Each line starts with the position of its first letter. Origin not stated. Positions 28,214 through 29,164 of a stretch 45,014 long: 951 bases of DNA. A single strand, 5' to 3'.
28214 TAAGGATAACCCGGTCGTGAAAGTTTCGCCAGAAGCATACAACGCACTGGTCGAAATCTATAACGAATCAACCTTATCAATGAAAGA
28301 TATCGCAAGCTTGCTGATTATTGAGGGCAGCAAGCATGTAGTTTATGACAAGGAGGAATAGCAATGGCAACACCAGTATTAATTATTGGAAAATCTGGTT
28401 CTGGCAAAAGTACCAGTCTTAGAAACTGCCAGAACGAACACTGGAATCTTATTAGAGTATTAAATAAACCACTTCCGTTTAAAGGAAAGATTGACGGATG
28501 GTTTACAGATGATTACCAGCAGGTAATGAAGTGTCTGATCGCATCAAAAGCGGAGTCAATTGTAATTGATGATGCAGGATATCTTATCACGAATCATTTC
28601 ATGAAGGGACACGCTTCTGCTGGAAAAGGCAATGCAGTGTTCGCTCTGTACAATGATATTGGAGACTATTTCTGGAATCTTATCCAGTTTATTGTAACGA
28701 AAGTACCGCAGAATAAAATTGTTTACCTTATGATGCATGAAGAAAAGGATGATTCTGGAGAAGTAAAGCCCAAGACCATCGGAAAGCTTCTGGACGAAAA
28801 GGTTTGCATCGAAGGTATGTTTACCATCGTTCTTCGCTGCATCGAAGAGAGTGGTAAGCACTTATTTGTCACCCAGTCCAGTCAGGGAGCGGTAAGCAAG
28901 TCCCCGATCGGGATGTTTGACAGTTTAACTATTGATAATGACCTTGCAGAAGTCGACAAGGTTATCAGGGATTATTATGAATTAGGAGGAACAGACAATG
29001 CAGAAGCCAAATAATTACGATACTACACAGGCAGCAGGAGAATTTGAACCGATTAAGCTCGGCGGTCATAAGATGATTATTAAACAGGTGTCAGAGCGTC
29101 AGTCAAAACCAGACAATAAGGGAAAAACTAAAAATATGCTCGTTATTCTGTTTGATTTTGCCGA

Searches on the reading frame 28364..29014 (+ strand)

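Call 26: search_protein_families(library=phrogs, proteins=[window:28364-29014:+], max_evalue=0.01)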
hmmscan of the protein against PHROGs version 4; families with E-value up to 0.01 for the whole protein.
window:28364-29014:+ (216 aa): 2 families
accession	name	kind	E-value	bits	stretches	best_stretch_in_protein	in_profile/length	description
phrog_2872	-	DNA, RNA and nucleotide metabolism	6.9e-77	258.9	1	1-210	1-216/219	Sak4-like ssDNA annealing protein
phrog_124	-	DNA, RNA and nucleotide metabolism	4.1e-10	40.6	1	5-213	46-269/382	Sak4-like ssDNA annealing protein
